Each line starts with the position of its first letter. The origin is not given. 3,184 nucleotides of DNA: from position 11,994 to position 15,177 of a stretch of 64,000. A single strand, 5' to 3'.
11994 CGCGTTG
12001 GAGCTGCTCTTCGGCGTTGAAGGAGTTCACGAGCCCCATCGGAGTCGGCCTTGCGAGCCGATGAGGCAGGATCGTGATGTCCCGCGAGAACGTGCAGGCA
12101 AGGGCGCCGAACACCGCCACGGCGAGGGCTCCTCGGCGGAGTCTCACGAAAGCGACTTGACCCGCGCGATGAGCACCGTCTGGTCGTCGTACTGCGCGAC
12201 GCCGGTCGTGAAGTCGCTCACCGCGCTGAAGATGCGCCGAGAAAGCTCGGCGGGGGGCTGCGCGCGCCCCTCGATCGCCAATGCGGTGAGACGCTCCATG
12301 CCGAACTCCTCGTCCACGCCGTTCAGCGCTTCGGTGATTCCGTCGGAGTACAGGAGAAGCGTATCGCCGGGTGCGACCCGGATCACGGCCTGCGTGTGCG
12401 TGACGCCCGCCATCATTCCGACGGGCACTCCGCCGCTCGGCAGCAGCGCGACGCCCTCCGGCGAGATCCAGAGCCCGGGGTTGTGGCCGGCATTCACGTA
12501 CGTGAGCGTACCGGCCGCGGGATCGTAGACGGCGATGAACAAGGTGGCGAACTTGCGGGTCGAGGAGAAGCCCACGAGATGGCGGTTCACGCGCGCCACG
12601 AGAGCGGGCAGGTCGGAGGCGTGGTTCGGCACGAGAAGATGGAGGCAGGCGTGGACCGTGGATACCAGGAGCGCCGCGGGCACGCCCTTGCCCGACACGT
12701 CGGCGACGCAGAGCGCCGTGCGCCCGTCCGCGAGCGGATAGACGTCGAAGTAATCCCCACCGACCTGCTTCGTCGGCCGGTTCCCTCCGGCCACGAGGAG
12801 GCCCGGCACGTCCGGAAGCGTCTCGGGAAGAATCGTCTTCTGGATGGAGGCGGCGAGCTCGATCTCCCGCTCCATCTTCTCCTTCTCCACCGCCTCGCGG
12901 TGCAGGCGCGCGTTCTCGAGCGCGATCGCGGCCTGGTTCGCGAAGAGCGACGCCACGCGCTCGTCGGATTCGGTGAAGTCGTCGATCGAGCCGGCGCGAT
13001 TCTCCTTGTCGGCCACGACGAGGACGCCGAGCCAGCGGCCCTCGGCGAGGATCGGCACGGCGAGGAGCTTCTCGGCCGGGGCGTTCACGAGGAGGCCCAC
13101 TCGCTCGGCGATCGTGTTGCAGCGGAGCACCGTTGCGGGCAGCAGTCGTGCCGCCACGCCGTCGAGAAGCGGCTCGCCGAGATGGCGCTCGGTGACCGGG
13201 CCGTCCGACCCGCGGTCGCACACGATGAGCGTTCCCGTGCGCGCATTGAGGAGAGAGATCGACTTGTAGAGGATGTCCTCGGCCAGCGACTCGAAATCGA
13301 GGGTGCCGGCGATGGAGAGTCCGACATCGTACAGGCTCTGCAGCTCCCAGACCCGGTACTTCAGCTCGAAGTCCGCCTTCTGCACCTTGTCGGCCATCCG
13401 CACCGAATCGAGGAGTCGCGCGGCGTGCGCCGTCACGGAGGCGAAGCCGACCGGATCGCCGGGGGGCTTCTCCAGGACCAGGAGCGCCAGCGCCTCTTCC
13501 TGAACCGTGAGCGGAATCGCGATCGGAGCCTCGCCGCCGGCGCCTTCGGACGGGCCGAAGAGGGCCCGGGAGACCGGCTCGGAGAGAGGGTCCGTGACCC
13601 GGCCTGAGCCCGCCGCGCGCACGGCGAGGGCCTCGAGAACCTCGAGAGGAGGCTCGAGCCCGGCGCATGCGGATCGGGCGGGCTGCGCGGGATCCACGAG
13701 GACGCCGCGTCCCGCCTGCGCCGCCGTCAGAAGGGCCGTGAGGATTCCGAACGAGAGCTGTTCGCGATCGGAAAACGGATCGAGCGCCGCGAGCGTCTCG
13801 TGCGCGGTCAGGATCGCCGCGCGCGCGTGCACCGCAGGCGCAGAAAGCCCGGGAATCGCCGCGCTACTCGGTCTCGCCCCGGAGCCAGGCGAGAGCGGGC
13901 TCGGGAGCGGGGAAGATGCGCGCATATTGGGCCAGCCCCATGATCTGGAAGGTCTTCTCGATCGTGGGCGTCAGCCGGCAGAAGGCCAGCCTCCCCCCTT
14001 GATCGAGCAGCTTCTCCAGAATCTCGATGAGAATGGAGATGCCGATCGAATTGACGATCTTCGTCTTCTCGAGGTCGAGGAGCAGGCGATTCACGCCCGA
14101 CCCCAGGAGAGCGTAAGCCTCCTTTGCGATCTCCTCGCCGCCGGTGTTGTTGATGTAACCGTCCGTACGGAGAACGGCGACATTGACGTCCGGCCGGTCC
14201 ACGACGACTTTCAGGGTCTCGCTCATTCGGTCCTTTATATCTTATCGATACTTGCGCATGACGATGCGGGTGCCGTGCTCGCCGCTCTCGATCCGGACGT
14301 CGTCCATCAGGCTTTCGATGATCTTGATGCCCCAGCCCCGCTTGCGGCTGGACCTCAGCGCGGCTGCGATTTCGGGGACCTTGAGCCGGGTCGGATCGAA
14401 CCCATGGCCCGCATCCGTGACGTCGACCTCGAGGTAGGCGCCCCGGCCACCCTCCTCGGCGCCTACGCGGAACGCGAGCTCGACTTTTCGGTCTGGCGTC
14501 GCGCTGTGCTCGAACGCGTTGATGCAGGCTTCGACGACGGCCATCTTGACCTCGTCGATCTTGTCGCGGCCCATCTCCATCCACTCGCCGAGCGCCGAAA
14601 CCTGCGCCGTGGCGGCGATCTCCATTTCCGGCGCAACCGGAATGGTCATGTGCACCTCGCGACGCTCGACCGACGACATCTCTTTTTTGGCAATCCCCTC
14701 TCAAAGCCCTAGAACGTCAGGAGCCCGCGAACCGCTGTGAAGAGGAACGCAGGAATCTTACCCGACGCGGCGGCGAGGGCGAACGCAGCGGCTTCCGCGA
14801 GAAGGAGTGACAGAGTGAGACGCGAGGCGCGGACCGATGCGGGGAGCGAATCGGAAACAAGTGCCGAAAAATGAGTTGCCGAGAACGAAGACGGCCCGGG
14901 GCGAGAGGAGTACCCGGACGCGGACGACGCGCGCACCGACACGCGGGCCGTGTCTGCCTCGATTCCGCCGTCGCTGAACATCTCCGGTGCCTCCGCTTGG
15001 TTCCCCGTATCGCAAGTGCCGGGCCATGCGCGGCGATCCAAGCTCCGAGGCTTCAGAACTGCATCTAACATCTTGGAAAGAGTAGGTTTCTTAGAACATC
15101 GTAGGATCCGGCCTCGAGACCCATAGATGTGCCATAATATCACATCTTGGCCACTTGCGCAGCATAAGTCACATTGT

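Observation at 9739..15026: Sigma-54-type promoter driving a partner-switching module with no sigma factor, translationally coupled to a secreted protease and an exported Pcm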

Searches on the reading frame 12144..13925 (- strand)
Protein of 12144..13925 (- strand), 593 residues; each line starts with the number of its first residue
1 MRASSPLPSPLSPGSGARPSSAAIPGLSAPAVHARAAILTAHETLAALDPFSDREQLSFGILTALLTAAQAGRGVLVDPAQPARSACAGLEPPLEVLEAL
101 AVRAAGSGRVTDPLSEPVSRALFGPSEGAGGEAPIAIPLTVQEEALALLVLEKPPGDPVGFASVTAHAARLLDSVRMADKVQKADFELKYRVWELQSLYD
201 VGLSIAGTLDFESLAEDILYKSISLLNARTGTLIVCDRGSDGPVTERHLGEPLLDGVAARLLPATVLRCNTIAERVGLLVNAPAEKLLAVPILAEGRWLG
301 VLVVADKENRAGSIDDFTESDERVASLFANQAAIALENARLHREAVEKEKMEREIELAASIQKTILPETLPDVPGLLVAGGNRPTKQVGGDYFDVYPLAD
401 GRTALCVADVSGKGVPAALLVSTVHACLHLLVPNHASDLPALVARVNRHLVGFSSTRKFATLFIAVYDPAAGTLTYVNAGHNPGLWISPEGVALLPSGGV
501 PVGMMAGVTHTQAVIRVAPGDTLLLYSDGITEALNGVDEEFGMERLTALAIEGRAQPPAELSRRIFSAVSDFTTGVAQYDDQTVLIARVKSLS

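Call 5: search_protein_families(library=pfam, proteins=[window:12144-13925:-], max_evalue=0.01)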
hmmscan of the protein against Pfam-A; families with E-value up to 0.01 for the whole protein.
window:12144-13925:- (593 aa): 4 families
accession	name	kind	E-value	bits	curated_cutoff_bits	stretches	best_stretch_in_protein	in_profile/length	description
PF07228.17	SpoIIE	-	1.1e-46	159.6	25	1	400-590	2-192/192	Stage II sporulation protein E (SpoIIE)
PF13492.12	GAF_3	-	3.2e-11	44.2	27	1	282-338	78-129/129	GAF domain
PF01590.32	GAF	-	5.3e-10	40.4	22.4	1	278-336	81-133/133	GAF domain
PF13185.12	GAF_2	-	1.2e-09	38.9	28.6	1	281-337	85-136/136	GAF domain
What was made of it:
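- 12144..13925 (-): GAF-PP2C (SpoIIE-family) phosphatase, cytoplasmic. Pfam SpoIIE E 1e-46 plus GAF (call 5).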

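Call 77: search_protein_families(library=ncbifam, proteins=[window:12144-13925:-], max_evalue=0.00001)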
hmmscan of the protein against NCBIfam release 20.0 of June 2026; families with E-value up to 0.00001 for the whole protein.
window:12144-13925:- (593 aa): 3 families
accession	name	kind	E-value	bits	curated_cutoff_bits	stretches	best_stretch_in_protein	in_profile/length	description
NF038263.1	prot_phos_SiaA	equivalog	6.2e-14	51.5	700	1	333-589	394-657/658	biofilm regulation protein phosphatase SiaA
NF045505.1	RR_RssB_Pseudo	equivalog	8.6e-12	44.8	700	1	354-536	155-344/394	two-component system response regulator RssB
TIGR02865.1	spore_II_E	equivalog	6.6e-11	41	490.8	1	386-589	564-763/764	stage II sporulation protein E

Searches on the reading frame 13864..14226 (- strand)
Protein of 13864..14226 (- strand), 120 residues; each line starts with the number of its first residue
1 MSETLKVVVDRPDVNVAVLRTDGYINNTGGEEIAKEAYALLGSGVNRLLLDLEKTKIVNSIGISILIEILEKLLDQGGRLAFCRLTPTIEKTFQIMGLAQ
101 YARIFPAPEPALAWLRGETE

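Call 5: search_protein_families(library=pfam, proteins=[window:13864-14226:-], max_evalue=0.01)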
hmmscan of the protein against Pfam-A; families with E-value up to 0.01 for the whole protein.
window:13864-14226:- (120 aa): 2 families
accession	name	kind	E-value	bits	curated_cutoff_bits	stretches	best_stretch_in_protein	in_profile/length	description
PF01740.26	STAS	-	1.9e-11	44.1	22.6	1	15-107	9-102/106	STAS domain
PF13466.11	STAS_2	-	7.6e-05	23.2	29.2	1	33-98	15-79/80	STAS domain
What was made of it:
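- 13864..14226 (-): STAS-only protein (120 aa) with phosphorylatable Ser60; the most conserved protein of the cluster. Pfam STAS (call 5).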

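Call 34: search_solved_structures(query=window:13864-14226:-, max_evalue=0.01, show_alignments=2)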
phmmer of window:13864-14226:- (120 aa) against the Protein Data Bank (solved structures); distinct sequences matched with E-value up to 0.01: 8.
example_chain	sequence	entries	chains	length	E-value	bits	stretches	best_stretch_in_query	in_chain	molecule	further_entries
1th8_B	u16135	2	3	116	1.3e-06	31.9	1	15-107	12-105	Anti-sigma F factor antagonist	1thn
1tid_B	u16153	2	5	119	3.3e-06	30.6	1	15-107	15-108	Anti-sigma F factor antagonist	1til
1auz_A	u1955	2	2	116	6.7e-06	29.6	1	16-113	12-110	SPOIIAA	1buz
1h4y_A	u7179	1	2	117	7e-05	26.3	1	16-103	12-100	ANTI-SIGMA F FACTOR ANTAGONIST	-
1h4x_A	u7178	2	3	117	0.00013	25.4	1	16-103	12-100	ANTI-SIGMA F FACTOR ANTAGONIST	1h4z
2ka5_A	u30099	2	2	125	0.003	21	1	40-112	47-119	Putative anti-sigma factor antagonist TM_1081 | Putative anti-sigma factor antagonist TM1081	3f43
8ih8_A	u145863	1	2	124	0.0054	20.2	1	15-117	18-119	Anti-sigma-F factor antagonist RsfB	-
4qtp_A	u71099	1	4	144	0.0098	19.4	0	15-116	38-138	Anti-sigma factor antagonist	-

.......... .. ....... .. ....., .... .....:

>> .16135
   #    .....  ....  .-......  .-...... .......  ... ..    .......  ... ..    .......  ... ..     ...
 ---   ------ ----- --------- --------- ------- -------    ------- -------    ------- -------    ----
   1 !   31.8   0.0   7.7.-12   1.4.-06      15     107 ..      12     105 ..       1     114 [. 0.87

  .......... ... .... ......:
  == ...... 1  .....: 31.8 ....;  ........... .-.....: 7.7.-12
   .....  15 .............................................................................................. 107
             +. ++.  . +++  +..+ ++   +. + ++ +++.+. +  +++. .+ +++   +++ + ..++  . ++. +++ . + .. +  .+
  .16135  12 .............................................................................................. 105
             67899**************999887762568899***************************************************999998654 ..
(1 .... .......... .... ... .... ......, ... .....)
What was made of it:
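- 13864..14226 (-): Aligned to SpoIIAA (call 34).
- On RsbW/RsbV/RsbU-type partner-switching system: Ser60 (VNSIG) aligns with the DSSG Ser of SpoIIAA (call 34)
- Checked: STAS 13864-14226 (Ser60 aligns with the phospho-Ser of SpoIIAA, call 34);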

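Call 77: search_protein_families(library=ncbifam, proteins=[window:13864-14226:-], max_evalue=0.00001)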
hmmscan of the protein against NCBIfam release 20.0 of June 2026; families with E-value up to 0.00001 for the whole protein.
window:13864-14226:- (120 aa): 2 families
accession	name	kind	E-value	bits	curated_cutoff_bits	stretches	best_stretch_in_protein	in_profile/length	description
TIGR00377.1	ant_ant_sig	superfamily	3e-10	39.9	53.45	1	15-106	12-104/108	anti-sigma factor antagonist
TIGR02886.1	spore_II_AA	equivalog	1.5e-07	31.3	114.75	1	18-108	11-102/106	anti-sigma F factor antagonist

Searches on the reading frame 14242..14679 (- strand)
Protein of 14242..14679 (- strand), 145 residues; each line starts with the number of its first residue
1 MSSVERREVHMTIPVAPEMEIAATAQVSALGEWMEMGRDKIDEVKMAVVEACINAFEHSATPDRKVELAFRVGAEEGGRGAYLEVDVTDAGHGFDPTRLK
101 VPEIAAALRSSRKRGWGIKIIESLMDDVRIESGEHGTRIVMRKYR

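Call 5: search_protein_families(library=pfam, proteins=[window:14242-14679:-], max_evalue=0.01)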
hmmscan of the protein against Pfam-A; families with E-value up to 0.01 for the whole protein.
window:14242-14679:- (145 aa): 2 families
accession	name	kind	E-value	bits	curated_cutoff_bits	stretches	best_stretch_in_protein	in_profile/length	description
PF13581.12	HATPase_c_2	-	1.6e-21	77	27.4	1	23-143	11-127/127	Histidine kinase-like ATPase domain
PF02518.31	HATPase_c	-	7.8e-07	29.9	26.4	1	42-141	4-105/111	Histidine kinase-, DNA gyrase B-, and HSP90-like ATPase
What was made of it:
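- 14242..14679 (-): RsbW/SpoIIAB-like GHKL serine kinase (145 aa). Pfam HATPase_c_2 (call 5).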

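Call 33: search_solved_structures(query=window:14242-14679:-, max_evalue=0.01, show_alignments=2)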
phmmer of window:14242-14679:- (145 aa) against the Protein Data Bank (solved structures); distinct sequences matched with E-value up to 0.01: 7.
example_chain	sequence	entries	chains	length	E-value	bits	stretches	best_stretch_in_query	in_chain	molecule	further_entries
6m36_A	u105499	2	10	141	4.1e-12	49.6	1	9-144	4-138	Serine-protein kinase RsbW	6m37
1th8_A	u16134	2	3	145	1.3e-06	31.7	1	6-144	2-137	Anti-sigma F factor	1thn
1til_A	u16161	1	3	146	1.4e-06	31.6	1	6-144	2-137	Anti-sigma F factor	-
1l0o_A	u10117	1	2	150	1.6e-06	31.5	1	6-144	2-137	Anti-sigma F factor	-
1tid_A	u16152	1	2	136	2.7e-06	30.7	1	6-143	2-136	Anti-sigma F factor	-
3ugm_A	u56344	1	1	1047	1.5e-05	28.3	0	12-98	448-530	TAL effector AvrBs3/PthA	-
2ypf_A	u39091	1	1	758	0.001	22.4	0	41-97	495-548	AVRBS3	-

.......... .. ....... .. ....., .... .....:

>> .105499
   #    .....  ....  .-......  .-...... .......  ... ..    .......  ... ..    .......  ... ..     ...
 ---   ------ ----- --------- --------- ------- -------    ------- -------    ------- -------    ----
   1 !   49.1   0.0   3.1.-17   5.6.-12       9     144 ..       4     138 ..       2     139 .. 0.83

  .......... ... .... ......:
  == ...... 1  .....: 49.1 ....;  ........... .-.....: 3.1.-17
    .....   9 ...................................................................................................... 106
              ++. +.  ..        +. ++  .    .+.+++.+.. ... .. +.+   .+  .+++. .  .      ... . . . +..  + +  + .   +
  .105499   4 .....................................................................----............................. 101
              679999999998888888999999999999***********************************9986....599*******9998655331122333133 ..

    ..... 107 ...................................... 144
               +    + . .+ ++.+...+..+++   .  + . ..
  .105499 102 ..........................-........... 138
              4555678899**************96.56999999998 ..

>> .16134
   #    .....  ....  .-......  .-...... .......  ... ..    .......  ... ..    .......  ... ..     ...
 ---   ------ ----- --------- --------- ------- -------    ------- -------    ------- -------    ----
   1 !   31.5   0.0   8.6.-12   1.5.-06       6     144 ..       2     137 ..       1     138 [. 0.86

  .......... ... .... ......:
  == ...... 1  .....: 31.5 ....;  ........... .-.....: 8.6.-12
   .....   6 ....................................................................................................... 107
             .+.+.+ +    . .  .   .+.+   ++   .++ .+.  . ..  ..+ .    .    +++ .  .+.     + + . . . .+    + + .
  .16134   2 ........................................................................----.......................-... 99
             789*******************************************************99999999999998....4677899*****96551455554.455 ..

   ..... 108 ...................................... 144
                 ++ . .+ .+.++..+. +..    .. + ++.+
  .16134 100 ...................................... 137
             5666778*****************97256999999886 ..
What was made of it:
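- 14242..14679 (-): PDB RsbW 6m36 E 4e-12, with N, G1 and G2 boxes aligned (call 33).
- On RsbW/RsbV/RsbU-type partner-switching system: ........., DAGHGF and GWGIKII align with RsbW (call 33).
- Checked: HATPase_c_2 kinase 14242-14679 (Pfam E 1.6e-21; best PDB match RsbW 6m36, call 33);
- The kinase's best solved relatives are the anti-sigma factors RsbW and SpoIIAB (call 33).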

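Call 36: find_homologous_proteins(query=window:14242-14679:-, max_evalue=0.000001)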
Query window:14242-14679:- (145 aa): 652 proteins with E <= 0.000001 among 700 candidates; the best 120 are listed.
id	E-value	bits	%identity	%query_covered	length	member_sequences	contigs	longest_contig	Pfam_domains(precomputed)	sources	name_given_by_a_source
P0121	3.4e-87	307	99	100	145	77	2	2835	PF13581.13,PF02518.32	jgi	jgi:serine/threonine-protein kinase RsbW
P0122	4.8e-87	307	98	100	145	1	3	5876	PF13581.13,PF02518.32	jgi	jgi:serine/threonine-protein kinase RsbW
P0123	1.6e-86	305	98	100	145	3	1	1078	PF13581.13,PF02518.32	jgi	jgi:serine/threonine-protein kinase RsbW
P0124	1.8e-85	302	97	100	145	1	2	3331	PF13581.13,PF02518.32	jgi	jgi:serine/threonine-protein kinase RsbW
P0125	4.0e-85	301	96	100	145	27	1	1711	PF13581.13,PF02518.32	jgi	jgi:serine/threonine-protein kinase RsbW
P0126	9.7e-85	299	97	100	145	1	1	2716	PF13581.13,PF02518.32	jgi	jgi:serine/threonine-protein kinase RsbW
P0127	1.2e-84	299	97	100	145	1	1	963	PF13581.13,PF02518.32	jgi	jgi:serine/threonine-protein kinase RsbW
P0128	2.2e-84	298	95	100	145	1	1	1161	PF13581.13,PF02518.32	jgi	jgi:serine/threonine-protein kinase RsbW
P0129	3.5e-84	298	94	100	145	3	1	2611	PF13581.13,PF02518.32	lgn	-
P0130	1.3e-83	296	94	100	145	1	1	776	PF13581.13,PF02518.32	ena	-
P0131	4.1e-83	294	94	100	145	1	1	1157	PF13581.13,PF02518.32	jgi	jgi:serine/threonine-protein kinase RsbW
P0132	4.2e-83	294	94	100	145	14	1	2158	PF13581.13,PF02518.32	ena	-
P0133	4.7e-83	294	94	100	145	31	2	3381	PF13581.13,PF02518.32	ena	-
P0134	4.7e-83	294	94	100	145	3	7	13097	PF13581.13,PF02518.32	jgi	jgi:serine/threonine-protein kinase RsbW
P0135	1.0e-82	293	94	100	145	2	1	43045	PF13581.13,PF02518.32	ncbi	-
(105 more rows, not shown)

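Call 77: search_protein_families(library=ncbifam, proteins=[window:14242-14679:-], max_evalue=0.00001)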
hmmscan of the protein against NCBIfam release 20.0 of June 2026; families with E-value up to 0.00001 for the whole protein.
window:14242-14679:- (145 aa): 4 families
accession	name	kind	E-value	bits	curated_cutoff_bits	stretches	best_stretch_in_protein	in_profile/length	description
NF003144.0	PRK04069.1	equivalog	2.5e-16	59.5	145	1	7-144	6-142/161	anti-sigma B factor RsbW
TIGR01924.1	rsbW_low_gc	equivalog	2.3e-14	53.1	155.05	1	6-144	5-142/159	anti-sigma B factor RsbW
TIGR01925.2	spIIAB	equivalog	6.2e-14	52.1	135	1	9-143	3-134/137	anti-sigma F factor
NF041045.1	RsbA_anti_sig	subfamily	3.5e-08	33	210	1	21-141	192-300/303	anti-sigma factor RsbA family regulatory protein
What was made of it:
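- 14242..14679 (-): Below the NCBIfam RsbW cut-off (call 77).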

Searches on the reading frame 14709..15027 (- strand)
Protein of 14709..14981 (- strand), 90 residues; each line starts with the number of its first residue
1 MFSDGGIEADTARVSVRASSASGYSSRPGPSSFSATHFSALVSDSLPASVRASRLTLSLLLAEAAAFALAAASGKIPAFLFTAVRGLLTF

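Call 5: search_protein_families(library=pfam, proteins=[window:14758-15027:-], max_evalue=0.01)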
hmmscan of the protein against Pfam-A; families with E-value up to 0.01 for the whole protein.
window:14758-15027:- (89 aa): 0 families

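Call 77: search_protein_families(library=ncbifam, proteins=[window:14709-14981:-], max_evalue=0.00001)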
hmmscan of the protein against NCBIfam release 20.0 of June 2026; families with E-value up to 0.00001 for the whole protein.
window:14709-14981:- (90 aa): 0 families
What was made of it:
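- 14709..14981 (-): Small ORF (90 aa) with a variable N-terminus and a conserved hydrophobic C-terminal hairpin (…SGKIP…RALLTF*); function unknown. No Pfam or NCBIfam hit (calls 5, 77).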
